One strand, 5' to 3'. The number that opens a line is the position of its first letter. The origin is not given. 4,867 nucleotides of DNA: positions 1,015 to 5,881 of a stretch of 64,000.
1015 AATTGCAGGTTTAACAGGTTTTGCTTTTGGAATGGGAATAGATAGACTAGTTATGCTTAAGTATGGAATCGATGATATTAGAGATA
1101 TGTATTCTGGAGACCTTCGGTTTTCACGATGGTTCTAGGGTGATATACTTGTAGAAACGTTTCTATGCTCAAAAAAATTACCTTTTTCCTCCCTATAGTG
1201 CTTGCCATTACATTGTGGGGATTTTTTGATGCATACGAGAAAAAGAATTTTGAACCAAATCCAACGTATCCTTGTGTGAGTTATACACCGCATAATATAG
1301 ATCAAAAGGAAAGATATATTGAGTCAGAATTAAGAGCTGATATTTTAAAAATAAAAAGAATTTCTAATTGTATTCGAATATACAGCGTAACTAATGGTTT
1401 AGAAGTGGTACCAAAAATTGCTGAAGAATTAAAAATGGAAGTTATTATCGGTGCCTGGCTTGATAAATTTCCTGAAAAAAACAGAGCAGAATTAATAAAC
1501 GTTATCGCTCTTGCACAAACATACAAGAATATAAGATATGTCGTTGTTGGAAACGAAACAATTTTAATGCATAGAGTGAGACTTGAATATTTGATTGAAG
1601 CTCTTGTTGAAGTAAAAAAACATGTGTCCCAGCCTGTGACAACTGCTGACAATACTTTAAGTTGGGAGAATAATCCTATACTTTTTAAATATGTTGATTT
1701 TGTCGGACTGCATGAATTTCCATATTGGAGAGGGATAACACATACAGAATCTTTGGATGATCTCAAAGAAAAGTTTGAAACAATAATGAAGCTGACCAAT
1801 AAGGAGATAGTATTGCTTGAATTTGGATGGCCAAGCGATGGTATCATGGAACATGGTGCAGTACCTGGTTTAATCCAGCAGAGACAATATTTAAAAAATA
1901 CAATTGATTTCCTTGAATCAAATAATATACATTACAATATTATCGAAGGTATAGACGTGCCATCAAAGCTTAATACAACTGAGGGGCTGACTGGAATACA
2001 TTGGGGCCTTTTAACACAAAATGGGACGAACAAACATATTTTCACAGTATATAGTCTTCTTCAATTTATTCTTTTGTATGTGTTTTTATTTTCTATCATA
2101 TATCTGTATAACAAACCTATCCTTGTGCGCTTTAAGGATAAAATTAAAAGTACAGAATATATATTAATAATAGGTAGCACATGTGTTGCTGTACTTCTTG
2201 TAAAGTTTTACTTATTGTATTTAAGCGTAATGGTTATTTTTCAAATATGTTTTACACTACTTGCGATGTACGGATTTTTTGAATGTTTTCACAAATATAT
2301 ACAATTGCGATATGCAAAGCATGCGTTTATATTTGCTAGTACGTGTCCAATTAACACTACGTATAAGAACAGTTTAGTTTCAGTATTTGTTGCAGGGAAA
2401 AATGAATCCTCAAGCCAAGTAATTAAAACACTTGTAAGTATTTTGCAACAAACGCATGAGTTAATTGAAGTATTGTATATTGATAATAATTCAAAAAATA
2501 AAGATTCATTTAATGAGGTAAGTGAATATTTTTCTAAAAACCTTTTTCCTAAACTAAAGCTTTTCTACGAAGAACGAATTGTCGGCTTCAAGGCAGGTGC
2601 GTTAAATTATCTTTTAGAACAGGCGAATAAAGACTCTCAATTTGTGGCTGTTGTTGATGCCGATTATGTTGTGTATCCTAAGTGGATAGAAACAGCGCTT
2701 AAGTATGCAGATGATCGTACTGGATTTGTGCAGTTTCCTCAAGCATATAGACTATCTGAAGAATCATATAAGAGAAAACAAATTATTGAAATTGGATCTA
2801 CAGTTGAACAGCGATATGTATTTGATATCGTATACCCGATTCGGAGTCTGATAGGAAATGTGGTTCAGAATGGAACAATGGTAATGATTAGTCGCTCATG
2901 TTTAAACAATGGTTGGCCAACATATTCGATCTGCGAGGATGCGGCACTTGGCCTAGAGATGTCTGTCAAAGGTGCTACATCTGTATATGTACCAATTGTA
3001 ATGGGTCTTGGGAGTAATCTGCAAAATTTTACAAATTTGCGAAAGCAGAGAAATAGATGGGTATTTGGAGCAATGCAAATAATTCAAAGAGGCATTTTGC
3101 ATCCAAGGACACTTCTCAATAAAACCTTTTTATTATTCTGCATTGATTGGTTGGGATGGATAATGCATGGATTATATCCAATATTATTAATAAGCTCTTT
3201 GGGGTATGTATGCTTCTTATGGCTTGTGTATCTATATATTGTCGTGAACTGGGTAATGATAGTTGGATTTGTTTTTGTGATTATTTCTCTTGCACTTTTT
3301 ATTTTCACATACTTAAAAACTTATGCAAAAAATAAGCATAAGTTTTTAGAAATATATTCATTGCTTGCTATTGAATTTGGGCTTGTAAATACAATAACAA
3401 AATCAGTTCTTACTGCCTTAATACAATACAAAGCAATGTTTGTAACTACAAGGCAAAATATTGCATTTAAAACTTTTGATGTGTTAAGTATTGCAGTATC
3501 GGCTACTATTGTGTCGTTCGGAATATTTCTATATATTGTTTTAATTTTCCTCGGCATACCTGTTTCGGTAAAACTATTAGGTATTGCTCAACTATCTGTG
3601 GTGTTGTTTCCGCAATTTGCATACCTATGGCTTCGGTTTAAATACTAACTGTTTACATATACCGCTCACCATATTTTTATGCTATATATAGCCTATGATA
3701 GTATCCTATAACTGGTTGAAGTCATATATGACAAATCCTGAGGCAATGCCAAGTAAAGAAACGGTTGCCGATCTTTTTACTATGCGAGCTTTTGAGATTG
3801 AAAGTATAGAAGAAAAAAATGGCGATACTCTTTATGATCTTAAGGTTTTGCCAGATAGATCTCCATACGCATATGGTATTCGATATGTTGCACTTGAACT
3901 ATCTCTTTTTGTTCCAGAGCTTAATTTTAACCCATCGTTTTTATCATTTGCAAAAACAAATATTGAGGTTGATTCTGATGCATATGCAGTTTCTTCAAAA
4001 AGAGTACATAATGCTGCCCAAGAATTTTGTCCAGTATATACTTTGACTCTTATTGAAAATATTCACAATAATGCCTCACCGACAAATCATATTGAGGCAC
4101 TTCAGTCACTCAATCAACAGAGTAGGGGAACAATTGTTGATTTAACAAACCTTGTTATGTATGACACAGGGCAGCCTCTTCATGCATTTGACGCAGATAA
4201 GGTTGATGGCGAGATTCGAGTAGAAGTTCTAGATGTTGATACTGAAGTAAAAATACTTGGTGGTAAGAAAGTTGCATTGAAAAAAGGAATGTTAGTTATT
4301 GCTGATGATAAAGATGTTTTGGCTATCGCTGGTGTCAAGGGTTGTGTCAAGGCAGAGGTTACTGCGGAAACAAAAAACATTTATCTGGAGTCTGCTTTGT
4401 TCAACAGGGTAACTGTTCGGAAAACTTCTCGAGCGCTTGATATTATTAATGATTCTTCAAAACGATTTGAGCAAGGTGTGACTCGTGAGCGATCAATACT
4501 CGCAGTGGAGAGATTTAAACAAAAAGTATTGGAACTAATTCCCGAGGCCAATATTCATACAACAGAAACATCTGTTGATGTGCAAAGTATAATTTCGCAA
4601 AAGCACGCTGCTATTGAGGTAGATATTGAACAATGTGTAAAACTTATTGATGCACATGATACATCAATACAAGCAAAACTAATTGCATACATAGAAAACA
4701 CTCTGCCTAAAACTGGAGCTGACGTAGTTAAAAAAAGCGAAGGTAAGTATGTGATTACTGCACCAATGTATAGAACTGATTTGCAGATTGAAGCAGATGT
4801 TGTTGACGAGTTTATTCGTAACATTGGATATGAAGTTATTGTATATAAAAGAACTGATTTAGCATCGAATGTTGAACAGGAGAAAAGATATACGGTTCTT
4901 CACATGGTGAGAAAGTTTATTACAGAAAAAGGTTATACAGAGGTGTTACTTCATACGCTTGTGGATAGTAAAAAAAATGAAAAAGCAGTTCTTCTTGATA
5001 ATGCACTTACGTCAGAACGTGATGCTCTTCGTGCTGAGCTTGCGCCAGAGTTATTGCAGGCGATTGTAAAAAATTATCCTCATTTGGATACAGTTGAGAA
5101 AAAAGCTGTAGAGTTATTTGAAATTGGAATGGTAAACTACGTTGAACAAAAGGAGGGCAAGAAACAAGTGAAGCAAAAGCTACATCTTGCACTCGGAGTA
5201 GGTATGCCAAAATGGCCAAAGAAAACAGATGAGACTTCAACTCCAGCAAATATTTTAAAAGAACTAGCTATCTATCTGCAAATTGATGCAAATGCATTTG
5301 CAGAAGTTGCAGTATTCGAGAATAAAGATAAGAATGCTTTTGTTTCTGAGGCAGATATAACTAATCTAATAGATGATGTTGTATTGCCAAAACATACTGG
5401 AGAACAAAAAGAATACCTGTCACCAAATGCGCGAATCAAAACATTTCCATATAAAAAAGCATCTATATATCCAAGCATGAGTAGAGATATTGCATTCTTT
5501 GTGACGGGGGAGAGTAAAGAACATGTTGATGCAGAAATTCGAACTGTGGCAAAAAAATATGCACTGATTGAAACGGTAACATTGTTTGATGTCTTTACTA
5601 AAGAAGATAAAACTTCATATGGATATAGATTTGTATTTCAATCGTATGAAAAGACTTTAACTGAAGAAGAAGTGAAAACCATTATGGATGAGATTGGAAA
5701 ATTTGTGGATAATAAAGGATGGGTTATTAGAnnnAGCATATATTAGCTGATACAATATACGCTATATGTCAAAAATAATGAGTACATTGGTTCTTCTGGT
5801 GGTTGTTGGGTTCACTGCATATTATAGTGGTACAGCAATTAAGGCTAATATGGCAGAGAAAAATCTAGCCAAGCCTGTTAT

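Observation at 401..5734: pheS and pheT separated by a 2.5-kb GH17-GT2 membrane glucan synthase fusion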

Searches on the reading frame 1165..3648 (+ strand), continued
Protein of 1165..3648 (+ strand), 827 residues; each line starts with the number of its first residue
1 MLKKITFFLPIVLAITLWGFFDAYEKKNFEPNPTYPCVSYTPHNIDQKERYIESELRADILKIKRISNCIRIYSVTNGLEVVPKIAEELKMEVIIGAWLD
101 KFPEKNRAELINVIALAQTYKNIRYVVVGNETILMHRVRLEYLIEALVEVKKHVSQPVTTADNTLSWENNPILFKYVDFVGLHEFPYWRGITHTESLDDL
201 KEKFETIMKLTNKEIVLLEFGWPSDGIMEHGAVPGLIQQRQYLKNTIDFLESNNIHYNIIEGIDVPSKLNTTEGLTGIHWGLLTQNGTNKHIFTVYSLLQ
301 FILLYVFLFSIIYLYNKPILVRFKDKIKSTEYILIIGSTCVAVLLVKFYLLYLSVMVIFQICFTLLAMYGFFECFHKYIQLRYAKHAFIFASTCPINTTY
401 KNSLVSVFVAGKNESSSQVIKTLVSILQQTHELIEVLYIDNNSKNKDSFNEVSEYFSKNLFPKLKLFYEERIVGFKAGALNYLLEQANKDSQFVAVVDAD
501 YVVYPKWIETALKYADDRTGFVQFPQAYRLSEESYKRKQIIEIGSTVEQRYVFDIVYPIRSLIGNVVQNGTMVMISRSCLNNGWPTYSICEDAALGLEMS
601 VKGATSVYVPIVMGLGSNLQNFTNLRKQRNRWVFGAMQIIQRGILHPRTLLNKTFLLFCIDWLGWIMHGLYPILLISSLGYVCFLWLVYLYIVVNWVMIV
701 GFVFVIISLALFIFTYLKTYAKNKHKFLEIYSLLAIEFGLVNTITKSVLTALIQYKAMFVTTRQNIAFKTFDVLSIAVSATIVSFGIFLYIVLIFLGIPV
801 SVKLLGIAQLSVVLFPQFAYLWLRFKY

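Call 66: search_protein_families(library=pfam, proteins=[L089:10462-12921:+, L088:6614-7558:+, L088:10626-11312:+, L089:3354-6245:-, L089:6245-6973:-, L089:6970-7830:-, L089:14045-15151:-, L098:12064-13515:-], max_evalue=0.001)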
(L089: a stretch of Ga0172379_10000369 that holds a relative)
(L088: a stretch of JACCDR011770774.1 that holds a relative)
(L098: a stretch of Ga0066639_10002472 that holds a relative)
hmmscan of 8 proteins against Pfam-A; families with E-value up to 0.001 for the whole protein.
L089:10462-12921:+ (819 aa): 0 families

L088:6614-7558:+ (314 aa): 7 families
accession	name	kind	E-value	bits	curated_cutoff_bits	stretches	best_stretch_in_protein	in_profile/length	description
PF01370.27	Epimerase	-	1.9e-58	198.2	20.9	1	4-243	1-240/240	NAD dependent epimerase/dehydratase family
PF16363.11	GDP_Man_Dehyd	-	3.6e-54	184.9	27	1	5-305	1-331/332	GDP-mannose 4,6 dehydratase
PF02719.21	Polysacc_synt_2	-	4e-18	66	20.2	1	4-244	1-230/293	Polysaccharide biosynthesis protein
PF01073.25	3Beta_HSD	-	3.1e-17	62.9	22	1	5-242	1-248/280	3-beta hydroxysteroid dehydrogenase/isomerase family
PF04321.23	RmlD_sub_bind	-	2.5e-15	56.8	27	1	3-190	2-163/287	RmlD substrate binding domain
PF07993.18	NAD_binding_4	-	2.7e-06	27.2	20.1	1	69-223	88-256/258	Male sterility protein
PF05368.20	NmrA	-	0.00036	20.7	27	0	2-122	3-109/298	NmrA-like family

L088:10626-11312:+ (228 aa): 0 families

L089:3354-6245:- (963 aa): 5 families
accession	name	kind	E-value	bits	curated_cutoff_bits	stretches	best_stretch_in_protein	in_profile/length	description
PF00535.33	Glycos_transf_2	-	3e-19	70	23.3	1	10-182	2-165/168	Glycosyl transferase family 2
PF00534.26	Glycos_transf_1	-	1.6e-12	47.8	26.4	1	740-869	9-134/172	Glycosyl transferases group 1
PF13692.12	Glyco_trans_1_4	-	9.7e-09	36.1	27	1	751-867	6-116/142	Glycosyl transferases group 1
PF13641.12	Glyco_tranf_2_3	-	1.6e-07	32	27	1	9-226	4-216/230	Glycosyltransferase like family 2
PF20706.3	GT4-conflict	-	0.00042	19.8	26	1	778-873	230-327/385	Family 4 Glycosyltransferase in conflict systems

L089:6245-6973:- (242 aa): 5 families
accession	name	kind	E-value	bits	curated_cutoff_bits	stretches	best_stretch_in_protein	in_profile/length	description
PF00005.33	ABC_tran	-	3.2e-21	76.8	25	1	44-176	1-136/137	ABC transporter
PF13304.12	AAA_21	-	0.00017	22.2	27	1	56-76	1-21/304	AAA domain, putative AbiEii toxin, Type IV TA system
PF13476.12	AAA_23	-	0.00048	21.3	27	1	45-78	13-43/201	AAA domain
PF13175.12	AAA_15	-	0.00068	19.8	32.1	0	54-77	24-46/374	AAA ATPase domain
PF25199.1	nSTAND_NTPase5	-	0.00098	19.4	34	0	54-74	41-61/145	Novel STAND NTPase 5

L089:6970-7830:- (286 aa): 1 family
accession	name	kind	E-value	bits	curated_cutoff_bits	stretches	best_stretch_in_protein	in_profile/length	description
PF01061.29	ABC2_membrane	-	2.4e-10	40.8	26.9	1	43-246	3-210/211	ABC-2 type transporter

L089:14045-15151:- (368 aa): 1 family
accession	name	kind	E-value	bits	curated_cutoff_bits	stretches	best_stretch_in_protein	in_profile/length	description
PF00535.33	Glycos_transf_2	-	3e-23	83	23.3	1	25-180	1-164/168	Glycosyl transferase family 2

L098:12064-13515:- (483 aa): 24 families
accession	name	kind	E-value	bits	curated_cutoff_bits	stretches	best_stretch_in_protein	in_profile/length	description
PF00005.33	ABC_tran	-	1.7e-43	149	25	2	23-155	1-137/137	ABC transporter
PF13304.12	AAA_21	-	2e-15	58.1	27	2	387-464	220-298/304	AAA domain, putative AbiEii toxin, Type IV TA system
PF03193.22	RsgA_GTPase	-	2.3e-09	37.8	30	0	32-68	105-141/174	RsgA GTPase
PF02463.25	SMC_N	-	1e-08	35.3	40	0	126-187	136-203/220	RecF/RecN/SMC N terminal domain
PF13555.12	AAA_29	-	1.3e-07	31.7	27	0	319-337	20-39/61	P-loop containing region of AAA domain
PF20720.3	nSTAND3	-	3.4e-07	30.5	27.2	1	308-344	5-41/155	Novel STAND NTPase 3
PF13401.12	AAA_22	-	2.1e-06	28.5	27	0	321-360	6-33/130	AAA domain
PF13191.12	AAA_16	-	8.2e-06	26.8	32.6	0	321-358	25-63/167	AAA ATPase domain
PF01926.29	MMR_HSR1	-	1.4e-05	25.7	21.9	0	35-62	1-28/113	50S ribosome-binding GTPase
PF24883.2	NPHP3_N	-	1.5e-05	25.7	24.8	0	313-362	12-59/164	Nephrocystin 3, N-terminal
PF03266.21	NTPase_1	-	2.8e-05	24.5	23.9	0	322-350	1-30/168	NTPase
PF13173.12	AAA_14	-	3.7e-05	24.2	27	0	323-352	5-28/129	AAA domain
PF00004.35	AAA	-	8.9e-05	23.4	21.2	0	323-353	1-31/131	ATPase family associated with various cellular activities (AAA)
PF12775.13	AAA_7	-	0.00015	21.8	25.8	0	313-345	26-58/181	P-loop containing dynein motor region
PF13086.12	AAA_11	-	0.00019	21.7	27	0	310-345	7-42/257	AAA domain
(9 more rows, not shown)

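Call 69: find_encoding_contigs(protein=P0001, flank=10000, max_places=3)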
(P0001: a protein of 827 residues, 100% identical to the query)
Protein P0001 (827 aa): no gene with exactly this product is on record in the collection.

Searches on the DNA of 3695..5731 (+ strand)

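Call 18: search_rna_families(sources=[L007, L008, L011, L012, L013, L014, L015, L017], threshold=gathering)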
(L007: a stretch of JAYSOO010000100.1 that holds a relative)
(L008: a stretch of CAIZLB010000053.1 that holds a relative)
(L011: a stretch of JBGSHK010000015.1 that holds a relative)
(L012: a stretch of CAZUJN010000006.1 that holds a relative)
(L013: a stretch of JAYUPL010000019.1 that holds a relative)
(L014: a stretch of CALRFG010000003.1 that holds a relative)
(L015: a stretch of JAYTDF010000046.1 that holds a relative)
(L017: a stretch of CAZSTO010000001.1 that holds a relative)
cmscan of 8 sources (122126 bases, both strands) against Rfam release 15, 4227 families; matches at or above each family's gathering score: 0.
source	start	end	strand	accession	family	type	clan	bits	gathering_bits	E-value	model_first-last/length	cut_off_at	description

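Call 58: search_rna_families(source=L011, start=9440, end=10030, threshold=evalue, max_evalue=1, show_alignments=2)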
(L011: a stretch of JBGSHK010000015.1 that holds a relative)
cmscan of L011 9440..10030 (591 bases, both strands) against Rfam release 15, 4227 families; matches with E-value up to 1: 9.
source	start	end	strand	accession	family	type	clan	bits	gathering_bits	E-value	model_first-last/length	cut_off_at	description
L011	9463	9526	-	RF03284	mir-4637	Gene; miRNA;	-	24.4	89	0.026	1-84/84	no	mir-4637 microRNA precursor family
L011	9465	9524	-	RF00980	mir-643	Gene; miRNA;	-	21.9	65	0.051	11-75/85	no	mir-643 microRNA precursor family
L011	9465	9528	+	RF00994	mir-1255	Gene; miRNA;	-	21.3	63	0.086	1-67/67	no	mir-1255 microRNA precursor family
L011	9465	9524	+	RF03659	MIR2871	Gene; miRNA;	-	20.7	99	0.3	1-118/118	no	MIR2871 microRNA precursor family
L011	9465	9524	+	RF03940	MIR9563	Gene; miRNA;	-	19.6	90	0.51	21-107/127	no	MIR9563 microRNA precursor family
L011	9513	9586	+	RF04177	BTnc201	Gene; sRNA;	-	19.3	105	0.8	1-99/99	no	Bacteroides sRNA BTnc201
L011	9463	9522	-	RF04343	Plastid-psbA-2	Cis-reg;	CL00153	18.9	55.8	0.8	1-60/60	no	Plastid-psbA-2 3UTR RNA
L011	9440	9520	+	RF01494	rliD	Gene; antisense;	-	16.9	50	0.022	241-327/327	5'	Listeria sRNA rliD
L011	9469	9552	-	RF01494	rliD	Gene; antisense;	-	13.6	50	0.23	1-327/327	no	Listeria sRNA rliD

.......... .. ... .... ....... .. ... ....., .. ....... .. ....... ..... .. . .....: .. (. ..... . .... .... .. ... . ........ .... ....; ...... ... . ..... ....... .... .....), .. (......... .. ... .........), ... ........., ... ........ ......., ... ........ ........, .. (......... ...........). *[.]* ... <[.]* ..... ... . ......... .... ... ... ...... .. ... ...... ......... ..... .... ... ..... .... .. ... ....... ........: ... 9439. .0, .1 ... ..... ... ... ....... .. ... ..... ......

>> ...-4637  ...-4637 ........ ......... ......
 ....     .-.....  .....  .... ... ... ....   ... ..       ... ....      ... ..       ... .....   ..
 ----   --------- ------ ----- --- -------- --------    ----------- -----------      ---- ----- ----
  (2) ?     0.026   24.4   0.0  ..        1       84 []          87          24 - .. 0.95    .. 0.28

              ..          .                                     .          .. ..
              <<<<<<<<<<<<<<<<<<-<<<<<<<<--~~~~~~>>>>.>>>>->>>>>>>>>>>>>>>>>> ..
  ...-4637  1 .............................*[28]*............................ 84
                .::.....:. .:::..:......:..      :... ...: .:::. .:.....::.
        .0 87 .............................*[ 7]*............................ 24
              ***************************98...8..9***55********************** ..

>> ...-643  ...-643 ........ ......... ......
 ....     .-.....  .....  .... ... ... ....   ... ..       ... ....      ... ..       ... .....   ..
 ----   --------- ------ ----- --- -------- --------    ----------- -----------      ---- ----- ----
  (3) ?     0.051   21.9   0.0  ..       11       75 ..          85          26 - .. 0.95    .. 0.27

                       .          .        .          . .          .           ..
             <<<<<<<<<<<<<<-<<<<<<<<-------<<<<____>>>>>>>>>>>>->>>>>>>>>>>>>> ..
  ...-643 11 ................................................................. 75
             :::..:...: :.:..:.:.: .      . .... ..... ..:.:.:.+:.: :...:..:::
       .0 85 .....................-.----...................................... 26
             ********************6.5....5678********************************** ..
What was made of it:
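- Tried and rejected: Nothing relevant turned up (calls 18, 58).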
